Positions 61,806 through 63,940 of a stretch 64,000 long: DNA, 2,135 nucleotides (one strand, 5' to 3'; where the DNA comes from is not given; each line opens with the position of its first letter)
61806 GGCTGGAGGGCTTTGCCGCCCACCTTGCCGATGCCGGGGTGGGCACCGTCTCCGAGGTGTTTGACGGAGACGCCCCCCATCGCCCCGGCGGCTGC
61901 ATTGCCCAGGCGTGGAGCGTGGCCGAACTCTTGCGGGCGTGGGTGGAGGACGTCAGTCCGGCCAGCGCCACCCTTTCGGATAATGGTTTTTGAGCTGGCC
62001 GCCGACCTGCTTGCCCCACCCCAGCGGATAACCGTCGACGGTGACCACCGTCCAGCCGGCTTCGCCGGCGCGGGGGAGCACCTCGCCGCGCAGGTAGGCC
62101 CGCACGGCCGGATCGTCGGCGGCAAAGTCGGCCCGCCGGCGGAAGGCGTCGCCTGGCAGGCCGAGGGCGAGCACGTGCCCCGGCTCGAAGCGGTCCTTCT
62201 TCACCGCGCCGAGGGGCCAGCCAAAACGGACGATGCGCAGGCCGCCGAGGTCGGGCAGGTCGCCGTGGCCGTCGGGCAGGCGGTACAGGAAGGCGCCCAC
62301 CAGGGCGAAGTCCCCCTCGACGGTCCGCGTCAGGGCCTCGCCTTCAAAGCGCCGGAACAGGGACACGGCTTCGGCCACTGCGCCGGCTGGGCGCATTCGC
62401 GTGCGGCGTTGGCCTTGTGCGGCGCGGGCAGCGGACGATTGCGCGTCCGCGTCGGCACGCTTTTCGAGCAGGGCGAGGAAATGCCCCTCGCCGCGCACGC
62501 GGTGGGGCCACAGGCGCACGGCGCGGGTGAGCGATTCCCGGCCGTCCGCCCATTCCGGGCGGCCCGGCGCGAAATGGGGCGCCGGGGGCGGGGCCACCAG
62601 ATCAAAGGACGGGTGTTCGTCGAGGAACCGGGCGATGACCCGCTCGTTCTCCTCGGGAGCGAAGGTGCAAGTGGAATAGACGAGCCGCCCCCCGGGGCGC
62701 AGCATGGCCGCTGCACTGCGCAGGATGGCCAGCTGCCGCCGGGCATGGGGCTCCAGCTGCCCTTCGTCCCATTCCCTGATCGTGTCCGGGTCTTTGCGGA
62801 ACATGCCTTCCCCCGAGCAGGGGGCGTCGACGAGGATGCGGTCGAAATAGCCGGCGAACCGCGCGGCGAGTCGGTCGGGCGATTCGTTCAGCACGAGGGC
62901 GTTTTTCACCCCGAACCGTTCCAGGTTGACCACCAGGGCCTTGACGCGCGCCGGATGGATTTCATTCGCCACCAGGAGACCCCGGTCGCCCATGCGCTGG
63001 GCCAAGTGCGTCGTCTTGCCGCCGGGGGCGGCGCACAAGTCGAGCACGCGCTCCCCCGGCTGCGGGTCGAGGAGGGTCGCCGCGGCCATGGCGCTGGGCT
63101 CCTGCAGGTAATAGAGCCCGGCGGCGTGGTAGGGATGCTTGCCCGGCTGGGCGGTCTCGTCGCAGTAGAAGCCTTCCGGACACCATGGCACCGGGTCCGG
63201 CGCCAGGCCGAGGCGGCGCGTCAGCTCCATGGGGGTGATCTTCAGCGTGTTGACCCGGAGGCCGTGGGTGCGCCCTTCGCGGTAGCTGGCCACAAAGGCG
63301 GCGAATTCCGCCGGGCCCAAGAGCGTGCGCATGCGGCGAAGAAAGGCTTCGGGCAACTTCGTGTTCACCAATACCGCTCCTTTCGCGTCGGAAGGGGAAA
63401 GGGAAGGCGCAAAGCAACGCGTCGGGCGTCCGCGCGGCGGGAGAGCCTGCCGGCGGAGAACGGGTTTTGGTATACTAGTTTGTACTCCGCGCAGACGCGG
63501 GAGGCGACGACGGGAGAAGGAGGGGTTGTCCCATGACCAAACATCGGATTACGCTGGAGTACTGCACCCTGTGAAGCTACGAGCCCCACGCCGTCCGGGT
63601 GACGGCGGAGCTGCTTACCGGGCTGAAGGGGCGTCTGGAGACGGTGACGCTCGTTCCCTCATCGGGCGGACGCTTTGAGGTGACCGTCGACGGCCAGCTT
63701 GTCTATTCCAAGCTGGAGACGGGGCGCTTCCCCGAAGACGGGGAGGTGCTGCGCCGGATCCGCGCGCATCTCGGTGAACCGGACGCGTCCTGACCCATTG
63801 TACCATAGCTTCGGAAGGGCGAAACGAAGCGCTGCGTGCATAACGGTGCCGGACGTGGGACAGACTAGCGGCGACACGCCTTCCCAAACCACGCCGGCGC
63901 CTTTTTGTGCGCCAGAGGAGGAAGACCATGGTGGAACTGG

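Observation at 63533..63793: Rdx/SelW-like gene that is full-length only if an in-frame TGA is read as selenocysteine (C-T-L-U motif), with a SECIS-like hairpin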

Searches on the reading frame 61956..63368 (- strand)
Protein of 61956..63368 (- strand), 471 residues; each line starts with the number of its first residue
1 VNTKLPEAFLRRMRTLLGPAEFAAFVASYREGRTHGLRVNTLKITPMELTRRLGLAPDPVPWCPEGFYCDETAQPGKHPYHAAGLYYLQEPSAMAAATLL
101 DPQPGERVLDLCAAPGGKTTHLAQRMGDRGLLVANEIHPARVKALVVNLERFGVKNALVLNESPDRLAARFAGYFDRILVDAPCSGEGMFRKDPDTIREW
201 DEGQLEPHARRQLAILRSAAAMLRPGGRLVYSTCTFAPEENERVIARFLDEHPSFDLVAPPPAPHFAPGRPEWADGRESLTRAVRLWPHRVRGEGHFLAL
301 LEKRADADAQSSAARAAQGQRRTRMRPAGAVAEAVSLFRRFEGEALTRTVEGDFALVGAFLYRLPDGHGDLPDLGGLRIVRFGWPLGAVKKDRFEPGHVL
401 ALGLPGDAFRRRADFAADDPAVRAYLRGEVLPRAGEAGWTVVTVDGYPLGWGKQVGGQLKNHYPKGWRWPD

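Call 28: list_cluster_members(proteins=[window:61956-63368:-, window:56989-57921:+, window:55574-56248:-, window:63599-63790:+])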
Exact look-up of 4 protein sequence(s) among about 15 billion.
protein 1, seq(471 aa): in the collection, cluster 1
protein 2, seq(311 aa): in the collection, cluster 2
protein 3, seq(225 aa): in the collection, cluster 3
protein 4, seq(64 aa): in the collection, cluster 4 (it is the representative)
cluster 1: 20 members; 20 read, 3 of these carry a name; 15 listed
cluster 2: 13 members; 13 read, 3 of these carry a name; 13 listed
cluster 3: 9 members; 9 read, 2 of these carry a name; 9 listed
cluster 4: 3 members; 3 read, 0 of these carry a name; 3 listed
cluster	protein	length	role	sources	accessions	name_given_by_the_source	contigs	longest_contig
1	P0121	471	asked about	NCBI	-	-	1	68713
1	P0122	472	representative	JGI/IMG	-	-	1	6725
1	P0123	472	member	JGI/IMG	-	NOL1/NOP2/sun family putative RNA methylase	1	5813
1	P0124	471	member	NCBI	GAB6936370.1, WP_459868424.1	16S rRNA (cytosine(1407)-C(5))-methyltransferase RsmF [Calditerricola yamamurae]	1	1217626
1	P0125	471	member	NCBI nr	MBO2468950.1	SAM-dependent methyltransferase [Bacillota bacterium]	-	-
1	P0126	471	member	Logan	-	-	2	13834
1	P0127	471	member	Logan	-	-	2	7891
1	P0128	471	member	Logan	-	-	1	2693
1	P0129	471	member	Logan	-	-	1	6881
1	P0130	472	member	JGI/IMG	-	-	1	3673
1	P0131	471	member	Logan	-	-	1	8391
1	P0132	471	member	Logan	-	-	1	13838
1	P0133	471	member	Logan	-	-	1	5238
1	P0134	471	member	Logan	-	-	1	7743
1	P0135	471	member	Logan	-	-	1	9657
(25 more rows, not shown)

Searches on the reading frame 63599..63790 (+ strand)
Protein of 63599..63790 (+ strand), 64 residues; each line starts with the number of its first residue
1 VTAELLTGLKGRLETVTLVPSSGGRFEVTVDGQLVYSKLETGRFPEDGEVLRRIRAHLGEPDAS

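Call 4: search_protein_families(library=pfam, proteins=[window:63599-63790:+], max_evalue=1)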
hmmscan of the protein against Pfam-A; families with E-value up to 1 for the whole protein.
seq(64 aa): 1 family
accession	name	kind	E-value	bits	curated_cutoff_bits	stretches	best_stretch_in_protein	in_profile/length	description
PF10262.15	Rdx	-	8.9e-16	58.3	22.6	1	2-55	20-73/74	Rdx family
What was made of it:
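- Checked: Its 64-aa product covers only positions 20-73 of the 74-position Rdx profile, so it lacks strand beta-1 and the redox motif (call 4).
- It still scores 58 bits on Pfam Rdx (call 4). The 64-aa product lacks strand beta-1 and the whole redox motif (profile positions 1-19; call 4).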
